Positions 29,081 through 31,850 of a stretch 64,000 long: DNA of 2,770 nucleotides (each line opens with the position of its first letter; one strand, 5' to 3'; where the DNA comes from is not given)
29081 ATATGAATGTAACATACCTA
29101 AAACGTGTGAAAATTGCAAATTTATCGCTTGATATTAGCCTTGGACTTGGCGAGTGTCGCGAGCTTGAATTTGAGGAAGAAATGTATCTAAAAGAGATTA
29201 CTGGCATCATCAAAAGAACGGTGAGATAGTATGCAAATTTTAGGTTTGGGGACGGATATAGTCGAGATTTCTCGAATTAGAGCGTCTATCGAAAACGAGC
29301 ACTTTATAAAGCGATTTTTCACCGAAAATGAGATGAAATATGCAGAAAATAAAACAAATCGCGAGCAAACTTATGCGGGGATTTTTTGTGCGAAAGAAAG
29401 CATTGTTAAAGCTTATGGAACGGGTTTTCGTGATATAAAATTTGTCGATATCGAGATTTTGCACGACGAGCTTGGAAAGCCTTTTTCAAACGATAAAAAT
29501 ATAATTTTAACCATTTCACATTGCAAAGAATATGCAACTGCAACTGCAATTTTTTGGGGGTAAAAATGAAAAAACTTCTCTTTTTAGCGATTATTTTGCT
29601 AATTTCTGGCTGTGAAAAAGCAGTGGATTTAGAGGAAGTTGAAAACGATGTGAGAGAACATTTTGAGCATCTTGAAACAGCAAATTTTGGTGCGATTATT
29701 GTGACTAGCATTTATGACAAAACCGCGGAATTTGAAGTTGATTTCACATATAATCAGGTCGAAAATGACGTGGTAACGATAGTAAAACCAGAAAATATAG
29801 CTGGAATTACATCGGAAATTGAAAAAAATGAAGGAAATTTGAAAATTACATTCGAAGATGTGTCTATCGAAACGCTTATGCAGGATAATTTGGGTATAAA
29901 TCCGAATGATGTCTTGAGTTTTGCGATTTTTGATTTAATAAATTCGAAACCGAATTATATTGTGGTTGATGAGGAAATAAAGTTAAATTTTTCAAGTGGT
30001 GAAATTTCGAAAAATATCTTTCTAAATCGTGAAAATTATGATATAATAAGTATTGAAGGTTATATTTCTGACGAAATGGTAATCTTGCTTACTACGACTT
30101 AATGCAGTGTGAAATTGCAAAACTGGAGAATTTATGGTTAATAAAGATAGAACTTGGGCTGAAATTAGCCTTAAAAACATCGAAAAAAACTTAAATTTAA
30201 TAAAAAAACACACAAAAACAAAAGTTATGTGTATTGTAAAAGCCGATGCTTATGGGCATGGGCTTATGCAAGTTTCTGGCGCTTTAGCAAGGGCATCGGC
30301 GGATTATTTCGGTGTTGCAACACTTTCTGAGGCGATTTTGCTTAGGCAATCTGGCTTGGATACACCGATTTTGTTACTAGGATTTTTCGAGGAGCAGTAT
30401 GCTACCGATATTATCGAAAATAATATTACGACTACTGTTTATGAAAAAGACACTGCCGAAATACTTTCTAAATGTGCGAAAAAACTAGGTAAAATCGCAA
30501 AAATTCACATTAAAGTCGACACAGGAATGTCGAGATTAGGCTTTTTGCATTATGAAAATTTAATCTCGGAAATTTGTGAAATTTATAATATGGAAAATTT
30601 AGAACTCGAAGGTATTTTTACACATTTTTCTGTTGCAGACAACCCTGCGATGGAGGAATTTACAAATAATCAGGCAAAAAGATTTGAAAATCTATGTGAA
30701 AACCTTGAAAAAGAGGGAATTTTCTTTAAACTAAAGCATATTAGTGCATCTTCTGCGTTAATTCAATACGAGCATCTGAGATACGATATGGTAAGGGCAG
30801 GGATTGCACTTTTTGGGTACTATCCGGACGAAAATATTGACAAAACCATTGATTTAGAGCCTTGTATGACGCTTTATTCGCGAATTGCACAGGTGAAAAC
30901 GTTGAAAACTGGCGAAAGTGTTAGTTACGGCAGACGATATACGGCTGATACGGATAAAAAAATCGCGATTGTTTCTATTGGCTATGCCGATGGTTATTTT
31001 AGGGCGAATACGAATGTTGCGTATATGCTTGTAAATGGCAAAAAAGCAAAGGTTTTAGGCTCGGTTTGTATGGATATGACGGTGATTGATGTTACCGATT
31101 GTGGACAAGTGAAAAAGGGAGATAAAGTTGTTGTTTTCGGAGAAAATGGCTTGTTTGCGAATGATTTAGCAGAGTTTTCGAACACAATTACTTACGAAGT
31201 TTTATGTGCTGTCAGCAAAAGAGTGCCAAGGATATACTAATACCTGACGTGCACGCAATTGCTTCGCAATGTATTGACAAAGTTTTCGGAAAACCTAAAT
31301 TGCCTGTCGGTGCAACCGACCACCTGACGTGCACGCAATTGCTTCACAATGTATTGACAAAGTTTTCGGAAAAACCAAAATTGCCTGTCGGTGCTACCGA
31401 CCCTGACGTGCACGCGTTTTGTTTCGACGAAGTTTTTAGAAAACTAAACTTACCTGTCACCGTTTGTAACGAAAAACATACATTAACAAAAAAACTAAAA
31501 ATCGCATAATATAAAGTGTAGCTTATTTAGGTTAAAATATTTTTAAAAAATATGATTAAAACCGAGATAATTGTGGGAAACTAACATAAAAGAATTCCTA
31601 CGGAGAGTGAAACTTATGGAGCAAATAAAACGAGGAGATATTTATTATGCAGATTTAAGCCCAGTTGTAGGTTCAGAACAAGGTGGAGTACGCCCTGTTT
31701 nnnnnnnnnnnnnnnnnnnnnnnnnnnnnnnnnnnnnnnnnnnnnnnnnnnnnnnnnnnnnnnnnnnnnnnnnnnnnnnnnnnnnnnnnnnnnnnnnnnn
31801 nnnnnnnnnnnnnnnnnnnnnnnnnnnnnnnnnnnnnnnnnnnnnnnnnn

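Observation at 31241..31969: Conserved acpS-ydcC-alr-mazF neighbourhood lacks mazE; the antitoxin slot holds a noncoding ~80-nt tandem repeat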

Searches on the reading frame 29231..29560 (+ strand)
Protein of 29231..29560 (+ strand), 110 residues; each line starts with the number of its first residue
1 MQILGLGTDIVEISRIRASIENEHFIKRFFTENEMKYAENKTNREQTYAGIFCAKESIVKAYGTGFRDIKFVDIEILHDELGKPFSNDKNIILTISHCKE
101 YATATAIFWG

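Call 21: search_protein_families(library=pfam, proteins=[window:29231-29560:+], max_evalue=1)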
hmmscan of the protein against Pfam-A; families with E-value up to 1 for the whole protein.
window:29231-29560:+ (110 aa): 1 family
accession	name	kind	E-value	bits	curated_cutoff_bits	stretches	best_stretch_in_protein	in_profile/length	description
PF01648.25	ACPS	-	7.9e-17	61.7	25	1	5-87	1-87/111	4'-phosphopantetheinyl transferase superfamily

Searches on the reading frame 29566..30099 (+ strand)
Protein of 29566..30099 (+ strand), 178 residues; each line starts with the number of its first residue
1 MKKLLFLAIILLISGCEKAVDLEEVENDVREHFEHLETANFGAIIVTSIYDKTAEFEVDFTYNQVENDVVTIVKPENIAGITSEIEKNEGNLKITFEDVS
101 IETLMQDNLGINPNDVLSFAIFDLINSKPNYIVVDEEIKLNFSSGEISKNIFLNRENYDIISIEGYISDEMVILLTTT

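Call 21: search_protein_families(library=pfam, proteins=[window:29566-30099:+], max_evalue=1)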
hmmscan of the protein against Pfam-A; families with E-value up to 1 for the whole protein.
window:29566-30099:+ (178 aa): 0 families

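Call 42: search_protein_families(library=ncbifam, proteins=[window:29566-30099:+], max_evalue=0.1)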
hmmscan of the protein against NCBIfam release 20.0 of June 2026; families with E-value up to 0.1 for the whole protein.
window:29566-30099:+ (178 aa): 1 family
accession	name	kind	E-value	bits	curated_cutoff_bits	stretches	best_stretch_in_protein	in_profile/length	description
NF041286.1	lipo_GerS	equivalog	1.1e-05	25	175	1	4-155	10-152/196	germination lipoprotein GerS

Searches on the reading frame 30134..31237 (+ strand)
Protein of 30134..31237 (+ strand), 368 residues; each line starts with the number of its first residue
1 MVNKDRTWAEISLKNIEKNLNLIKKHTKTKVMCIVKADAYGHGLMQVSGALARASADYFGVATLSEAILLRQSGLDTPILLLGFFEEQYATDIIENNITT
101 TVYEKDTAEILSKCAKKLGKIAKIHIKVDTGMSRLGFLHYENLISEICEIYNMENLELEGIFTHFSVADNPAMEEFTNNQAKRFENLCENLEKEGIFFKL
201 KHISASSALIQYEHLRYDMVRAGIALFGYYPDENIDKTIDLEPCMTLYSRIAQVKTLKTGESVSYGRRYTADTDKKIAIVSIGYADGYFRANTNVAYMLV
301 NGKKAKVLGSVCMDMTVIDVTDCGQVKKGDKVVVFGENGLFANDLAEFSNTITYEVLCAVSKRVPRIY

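Call 13: find_homologous_proteins(query=window:30134-31237:+, max_evalue=1e-30)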
Query window:30134-31237:+ (368 aa): 7935 proteins with E <= 1e-30 among 8000 candidates; the best 120 are listed.
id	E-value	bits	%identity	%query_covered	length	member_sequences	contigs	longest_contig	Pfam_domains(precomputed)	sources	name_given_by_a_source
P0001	9.8e-242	819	100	100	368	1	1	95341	PF00842.28,PF01168.27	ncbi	-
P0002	5.3e-141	488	60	100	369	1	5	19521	PF00842.28,PF01168.27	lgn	-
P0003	1.1e-140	487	59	100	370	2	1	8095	PF00842.28,PF01168.27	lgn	-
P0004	2.2e-137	476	58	99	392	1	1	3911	PF00842.28,PF01168.27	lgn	-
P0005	3.1e-137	476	60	99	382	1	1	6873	PF00842.28,PF01168.27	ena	-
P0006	2.8e-131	456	56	99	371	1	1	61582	PF00842.28,PF01168.27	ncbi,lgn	ncbi:MAG: alanine racemase [Clostridia bacterium]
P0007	7.8e-128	445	57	100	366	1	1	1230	PF00842.28,PF01168.27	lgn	-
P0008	1.3e-127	444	55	100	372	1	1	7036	PF00842.28,PF01168.27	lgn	-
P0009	1.7e-127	444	54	100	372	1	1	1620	PF00842.28,PF01168.27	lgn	-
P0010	1.5e-117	411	52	99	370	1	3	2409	PF00842.28,PF01168.27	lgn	-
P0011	3.4e-113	397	53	99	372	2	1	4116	PF00842.28,PF01168.27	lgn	-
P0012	1.7e-111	391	53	99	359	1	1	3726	PF00842.28,PF01168.27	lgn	-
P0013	2.5e-111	391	50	99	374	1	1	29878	PF00842.28,PF01168.27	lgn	-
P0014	2.4e-107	377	47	99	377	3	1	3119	PF00842.28,PF01168.27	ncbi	ncbi:MAG: alanine racemase [Butyricicoccus sp.]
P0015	6.3e-104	366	46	99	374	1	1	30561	PF00842.28,PF01168.27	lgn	-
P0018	2.1e-102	361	46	99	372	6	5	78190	PF00842.28,PF01168.27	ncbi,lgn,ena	-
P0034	2.2e-99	351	46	99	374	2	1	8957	PF00842.28,PF01168.27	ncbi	ncbi:MAG: alanine racemase [Intestinibacillus sp.]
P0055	2.2e-96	341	45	99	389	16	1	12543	PF00842.28,PF01168.27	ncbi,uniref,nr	ncbi:MAG TPA: alanine racemase [Candidatus Avimonoglobus intestinipullorum]|uniref:Alanine racemase 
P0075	1.1e-94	336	44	98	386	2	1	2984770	PF00842.28,PF01168.27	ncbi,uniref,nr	ncbi:alanine racemase [Caloramator sp. E03]|uniref:alanine racemase n=1 Tax=Caloramator sp. E03 TaxI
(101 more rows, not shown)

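Call 14: find_encoding_contigs(protein=P0001, flank=4000, max_places=3)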
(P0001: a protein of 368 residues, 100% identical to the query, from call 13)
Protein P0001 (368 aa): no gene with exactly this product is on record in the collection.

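Call 15: find_encoding_contigs(protein=P0002, flank=5000, max_places=5)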
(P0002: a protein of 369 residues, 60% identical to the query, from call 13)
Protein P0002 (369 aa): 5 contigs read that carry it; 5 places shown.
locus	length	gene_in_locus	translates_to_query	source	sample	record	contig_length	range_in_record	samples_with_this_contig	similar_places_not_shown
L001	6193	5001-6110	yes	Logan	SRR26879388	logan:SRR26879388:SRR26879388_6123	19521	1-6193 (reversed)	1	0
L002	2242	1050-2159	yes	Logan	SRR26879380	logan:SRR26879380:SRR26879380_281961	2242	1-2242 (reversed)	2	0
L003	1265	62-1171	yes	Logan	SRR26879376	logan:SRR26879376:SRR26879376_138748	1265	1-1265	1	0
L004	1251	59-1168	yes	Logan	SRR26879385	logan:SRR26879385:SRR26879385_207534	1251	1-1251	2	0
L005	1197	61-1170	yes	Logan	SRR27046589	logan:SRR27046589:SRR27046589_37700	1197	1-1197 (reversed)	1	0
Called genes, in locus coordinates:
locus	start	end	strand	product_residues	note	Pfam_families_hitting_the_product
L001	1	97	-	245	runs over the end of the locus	PF00005:ABC_tran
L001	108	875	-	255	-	PF01061:ABC2_membrane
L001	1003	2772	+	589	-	-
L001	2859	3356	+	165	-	PF16112:DUF4830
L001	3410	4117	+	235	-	PF01479:S4, PF00849:PseudoU_synth_2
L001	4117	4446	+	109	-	PF01648:ACPS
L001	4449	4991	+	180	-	-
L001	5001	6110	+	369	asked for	PF01168:Ala_racemase_N, PF00842:Ala_racemase_C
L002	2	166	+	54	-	?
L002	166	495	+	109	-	PF01648:ACPS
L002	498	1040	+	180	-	-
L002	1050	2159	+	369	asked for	PF01168:Ala_racemase_N, PF00842:Ala_racemase_C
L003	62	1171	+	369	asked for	PF01168:Ala_racemase_N, PF00842:Ala_racemase_C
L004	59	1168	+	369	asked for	PF01168:Ala_racemase_N, PF00842:Ala_racemase_C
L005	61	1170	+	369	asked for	PF01168:Ala_racemase_N, PF00842:Ala_racemase_C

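Call 17: find_encoding_contigs(protein=P0006, flank=4000, max_places=3)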
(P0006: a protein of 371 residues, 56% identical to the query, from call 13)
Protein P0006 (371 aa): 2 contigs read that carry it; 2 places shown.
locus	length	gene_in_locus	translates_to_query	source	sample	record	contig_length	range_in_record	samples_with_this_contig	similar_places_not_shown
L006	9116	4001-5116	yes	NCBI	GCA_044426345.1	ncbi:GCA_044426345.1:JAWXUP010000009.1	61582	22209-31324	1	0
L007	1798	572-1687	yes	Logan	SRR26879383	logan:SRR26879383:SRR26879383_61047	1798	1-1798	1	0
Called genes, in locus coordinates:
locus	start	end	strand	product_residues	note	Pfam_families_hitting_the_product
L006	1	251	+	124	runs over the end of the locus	PF00392:GntR, PF13730:HTH_36 (faint)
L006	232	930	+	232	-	PF02463:SMC_N (faint), PF00005:ABC_tran, PF13304:AAA_21 (weak)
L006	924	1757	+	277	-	-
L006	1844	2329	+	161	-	PF16112:DUF4830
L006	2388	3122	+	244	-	PF01479:S4, PF00849:PseudoU_synth_2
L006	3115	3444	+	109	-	PF01648:ACPS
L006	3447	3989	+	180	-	-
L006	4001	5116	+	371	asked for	PF01168:Ala_racemase_N, PF00842:Ala_racemase_C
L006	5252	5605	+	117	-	PF02452:PemK_toxin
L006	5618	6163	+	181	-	-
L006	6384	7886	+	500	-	PF03323:GerA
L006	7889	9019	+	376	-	PF25198:Spore_GerAC_N, PF05504:Spore_GerAC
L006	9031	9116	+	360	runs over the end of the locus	PF03845:Spore_permease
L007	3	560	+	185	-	?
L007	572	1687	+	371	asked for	PF01168:Ala_racemase_N, PF00842:Ala_racemase_C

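Call 18: find_encoding_contigs(protein=P0003, flank=4000, max_places=3)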
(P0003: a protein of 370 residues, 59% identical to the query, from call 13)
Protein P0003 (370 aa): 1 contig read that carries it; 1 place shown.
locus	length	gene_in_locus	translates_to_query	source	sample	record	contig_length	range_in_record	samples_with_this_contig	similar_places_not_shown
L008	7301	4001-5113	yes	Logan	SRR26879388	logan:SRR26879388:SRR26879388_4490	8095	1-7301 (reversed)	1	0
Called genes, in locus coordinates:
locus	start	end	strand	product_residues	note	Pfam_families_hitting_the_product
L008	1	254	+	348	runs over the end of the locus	?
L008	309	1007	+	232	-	PF00005:ABC_tran, PF13304:AAA_21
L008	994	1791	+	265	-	-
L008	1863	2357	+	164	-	PF16112:DUF4830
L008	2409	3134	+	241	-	PF01479:S4, PF00849:PseudoU_synth_2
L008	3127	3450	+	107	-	PF01648:ACPS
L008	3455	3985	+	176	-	-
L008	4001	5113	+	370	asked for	PF01168:Ala_racemase_N, PF00842:Ala_racemase_C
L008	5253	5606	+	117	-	PF02452:PemK_toxin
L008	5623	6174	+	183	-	-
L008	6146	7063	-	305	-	PF00753:Lactamase_B, PF13483:Lactamase_B_3 (faint), PF23023:Anti-Pycsar_Apyc1 (weak), PF12706:Lactamase_B_2 (weak)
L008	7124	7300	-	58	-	?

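Call 19: find_encoding_contigs(protein=P0005, flank=4000, max_places=3)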
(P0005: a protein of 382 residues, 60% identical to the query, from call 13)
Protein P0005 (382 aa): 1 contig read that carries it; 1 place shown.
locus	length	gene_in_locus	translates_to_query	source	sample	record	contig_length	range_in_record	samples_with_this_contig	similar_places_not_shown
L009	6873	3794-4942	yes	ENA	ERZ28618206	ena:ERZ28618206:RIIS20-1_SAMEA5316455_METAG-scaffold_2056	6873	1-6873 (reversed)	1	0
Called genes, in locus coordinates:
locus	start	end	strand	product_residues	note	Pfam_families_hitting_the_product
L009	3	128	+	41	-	?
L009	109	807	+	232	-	PF02463:SMC_N (faint), PF00005:ABC_tran, PF13304:AAA_21 (weak)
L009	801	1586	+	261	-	-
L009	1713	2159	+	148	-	PF16112:DUF4830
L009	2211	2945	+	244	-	PF01479:S4 (weak), PF00849:PseudoU_synth_2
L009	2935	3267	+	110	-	PF01648:ACPS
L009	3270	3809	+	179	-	-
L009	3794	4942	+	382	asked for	PF01168:Ala_racemase_N, PF00842:Ala_racemase_C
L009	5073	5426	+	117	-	PF02452:PemK_toxin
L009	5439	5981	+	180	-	-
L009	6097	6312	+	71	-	-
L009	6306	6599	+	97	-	PF14281:PDDEXK_4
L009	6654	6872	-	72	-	?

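Call 31: find_encoding_contigs(protein=P0013, flank=2500, max_places=2)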
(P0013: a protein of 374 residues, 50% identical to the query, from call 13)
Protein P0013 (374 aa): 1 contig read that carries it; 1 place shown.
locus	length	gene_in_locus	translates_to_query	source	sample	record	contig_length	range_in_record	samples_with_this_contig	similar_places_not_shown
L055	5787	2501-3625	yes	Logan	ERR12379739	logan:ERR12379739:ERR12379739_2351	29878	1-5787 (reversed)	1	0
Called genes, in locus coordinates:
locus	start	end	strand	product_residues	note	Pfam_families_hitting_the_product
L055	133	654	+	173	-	-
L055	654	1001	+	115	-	PF01648:ACPS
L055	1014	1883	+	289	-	PF01256:Carb_kinase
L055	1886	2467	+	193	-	-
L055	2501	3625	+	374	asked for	PF01168:Ala_racemase_N, PF00842:Ala_racemase_C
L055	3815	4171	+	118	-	PF02452:PemK_toxin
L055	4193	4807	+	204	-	-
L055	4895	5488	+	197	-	-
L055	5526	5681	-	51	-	-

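Call 32: find_encoding_contigs(protein=P0018, flank=2500, max_places=2)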
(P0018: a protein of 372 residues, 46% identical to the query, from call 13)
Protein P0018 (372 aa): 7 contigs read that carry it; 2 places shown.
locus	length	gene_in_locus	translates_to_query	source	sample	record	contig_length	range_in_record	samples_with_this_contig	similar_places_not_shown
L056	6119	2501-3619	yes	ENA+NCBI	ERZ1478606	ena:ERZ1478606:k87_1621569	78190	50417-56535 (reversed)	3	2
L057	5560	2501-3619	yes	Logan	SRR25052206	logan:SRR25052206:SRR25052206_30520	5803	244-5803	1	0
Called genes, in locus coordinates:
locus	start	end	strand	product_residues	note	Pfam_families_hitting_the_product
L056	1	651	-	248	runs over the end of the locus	PF00717:Peptidase_S24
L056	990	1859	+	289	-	PF01256:Carb_kinase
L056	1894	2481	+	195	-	-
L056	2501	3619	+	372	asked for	PF01168:Ala_racemase_N, PF00842:Ala_racemase_C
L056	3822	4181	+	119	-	PF02452:PemK_toxin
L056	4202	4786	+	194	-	-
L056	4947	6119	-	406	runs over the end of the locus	PF00753:Lactamase_B, PF19583:ODP, PF00258:Flavodoxin_1, PF12724:Flavodoxin_5 (weak)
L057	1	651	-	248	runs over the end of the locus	PF00717:Peptidase_S24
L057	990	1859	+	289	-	PF01256:Carb_kinase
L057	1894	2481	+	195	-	-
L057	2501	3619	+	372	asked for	PF01168:Ala_racemase_N, PF00842:Ala_racemase_C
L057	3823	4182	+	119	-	PF02452:PemK_toxin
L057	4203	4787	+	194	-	-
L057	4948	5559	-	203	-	?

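Call 33: find_encoding_contigs(protein=P0075, flank=2500, max_places=1)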
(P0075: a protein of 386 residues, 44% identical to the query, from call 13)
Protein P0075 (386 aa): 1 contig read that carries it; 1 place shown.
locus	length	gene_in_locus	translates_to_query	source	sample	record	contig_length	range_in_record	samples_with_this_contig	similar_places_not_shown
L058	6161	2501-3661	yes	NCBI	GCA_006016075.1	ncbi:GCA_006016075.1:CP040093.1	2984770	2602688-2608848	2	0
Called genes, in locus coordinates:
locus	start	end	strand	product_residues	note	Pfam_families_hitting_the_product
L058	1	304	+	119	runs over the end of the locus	PF01648:ACPS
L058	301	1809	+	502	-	PF03853:YjeF_N, PF08543:Phos_pyr_kin (faint), PF01256:Carb_kinase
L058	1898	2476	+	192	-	PF27667:YdcC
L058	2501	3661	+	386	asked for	PF01168:Ala_racemase_N, PF00842:Ala_racemase_C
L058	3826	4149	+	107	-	PF01402:RHH_1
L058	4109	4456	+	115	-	PF02452:PemK_toxin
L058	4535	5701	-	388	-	PF00202:Aminotran_3, PF00266:Aminotran_5 (faint)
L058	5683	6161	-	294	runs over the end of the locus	PF00696:AA_kinase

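Call 42: search_protein_families(library=ncbifam, proteins=[L058:3826-4146:+], max_evalue=0.1)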
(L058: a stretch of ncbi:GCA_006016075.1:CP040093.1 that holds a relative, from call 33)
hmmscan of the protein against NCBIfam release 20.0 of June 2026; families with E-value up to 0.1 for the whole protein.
L058:3826-4146:+ (107 aa): 10 families
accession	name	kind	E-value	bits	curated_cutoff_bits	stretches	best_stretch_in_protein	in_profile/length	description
NF002169.0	PRK01002.1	subfamily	2.4e-08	34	111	1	2-55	2-55/141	nickel responsive regulator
NF003381.0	PRK04460.1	equivalog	9.3e-06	25.8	105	1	4-46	4-46/139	nickel-responsive transcriptional regulator NikR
NF001884.0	PRK00630.1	subfamily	0.0011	19.1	119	1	7-41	13-47/148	nickel responsive regulator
NF053762.1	aCcr1_fam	equivalog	0.0025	17.7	60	1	13-43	9-38/38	aCcr1 family cell cycle regulator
NF002815.0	PRK02967.1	equivalog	0.0027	17.8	83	1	5-50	2-47/139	nickel-responsive transcriptional regulator NikR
NF041551.1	YlcI_YnfO_N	subfamily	0.0073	16.3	30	1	11-46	9-42/42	YlcI/YnfO family protein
NF010250.0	PRK13696.1-2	equivalog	0.019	15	118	1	17-57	10-50/75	hypothetical protein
NF058555.1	TransRegCdrSHalo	equivalog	0.035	14.1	100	1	9-49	6-46/61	transcriptional regulator CdrS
TIGR02793.1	nikR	equivalog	0.041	14.1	175.45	1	6-46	2-42/129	nickel-responsive transcriptional regulator NikR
NF050104.1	TA_MazE_antitoxin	equivalog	0.071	13.5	65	1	19-60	10-47/69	type II toxin-antitoxin system MazE family antitoxin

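Call 54: find_encoding_contigs(protein=P0034, flank=2500, max_places=1)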
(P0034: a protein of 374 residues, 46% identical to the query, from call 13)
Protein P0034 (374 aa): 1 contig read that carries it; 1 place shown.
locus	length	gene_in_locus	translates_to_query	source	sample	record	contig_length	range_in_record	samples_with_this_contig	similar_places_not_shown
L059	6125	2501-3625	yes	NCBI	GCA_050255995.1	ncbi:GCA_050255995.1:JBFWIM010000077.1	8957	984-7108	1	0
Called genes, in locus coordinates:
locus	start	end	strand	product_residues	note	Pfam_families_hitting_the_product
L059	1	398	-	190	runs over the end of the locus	PF12672:DUF3793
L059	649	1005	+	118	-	PF01648:ACPS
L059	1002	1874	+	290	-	PF01256:Carb_kinase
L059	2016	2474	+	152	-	-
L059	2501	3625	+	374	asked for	PF01168:Ala_racemase_N, PF00842:Ala_racemase_C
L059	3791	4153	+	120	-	PF02452:PemK_toxin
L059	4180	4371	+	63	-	-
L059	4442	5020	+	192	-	-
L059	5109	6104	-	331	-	PF17963:Big_9, PF00395:SLH (faint)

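Call 55: find_encoding_contigs(protein=P0055, flank=2500, max_places=1)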
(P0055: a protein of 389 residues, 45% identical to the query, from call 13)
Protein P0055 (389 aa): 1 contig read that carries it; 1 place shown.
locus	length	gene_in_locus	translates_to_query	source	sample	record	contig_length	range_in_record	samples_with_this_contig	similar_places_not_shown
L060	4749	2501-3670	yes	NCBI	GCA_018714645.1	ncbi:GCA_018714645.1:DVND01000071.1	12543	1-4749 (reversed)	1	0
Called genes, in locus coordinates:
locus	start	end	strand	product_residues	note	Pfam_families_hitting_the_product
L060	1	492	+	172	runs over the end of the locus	PF19601:DUF6106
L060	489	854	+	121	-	PF01648:ACPS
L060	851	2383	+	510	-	PF03853:YjeF_N, PF01256:Carb_kinase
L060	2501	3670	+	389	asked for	PF01168:Ala_racemase_N, PF00842:Ala_racemase_C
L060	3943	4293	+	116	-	PF02452:PemK_toxin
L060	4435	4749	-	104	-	?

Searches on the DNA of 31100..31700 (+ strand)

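Call 10: search_rna_families(source=window, start=31100, end=31700, threshold=evalue, max_evalue=10)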
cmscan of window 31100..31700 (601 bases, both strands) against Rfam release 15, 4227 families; matches with E-value up to 10: 2.
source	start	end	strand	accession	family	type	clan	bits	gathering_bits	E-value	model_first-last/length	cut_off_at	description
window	31124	31175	+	RF02475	GlsR6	Gene; snRNA; snoRNA; CD-box;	-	10.8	75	8.6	1-59/59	no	Small nucleolar RNA GlsR6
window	31544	31700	-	RF02189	ST7-OT4_3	Gene; lncRNA;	-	9.7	50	8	139-302/302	5'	ST7 overlapping transcript 4 conserved region 3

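Call 60: search_dna_similar(query=window:31241-31500:+, collection=plasmids, mode=distant, max_evalue=0.01, max_rows=10)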
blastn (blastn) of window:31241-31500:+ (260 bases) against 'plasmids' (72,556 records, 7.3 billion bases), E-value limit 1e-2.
No match.

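Call 61: search_dna_similar(query=window:31241-31500:+, collection=phages, mode=distant, max_evalue=0.01, max_rows=10)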
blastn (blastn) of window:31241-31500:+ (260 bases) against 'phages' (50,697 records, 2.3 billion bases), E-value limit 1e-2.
No match.
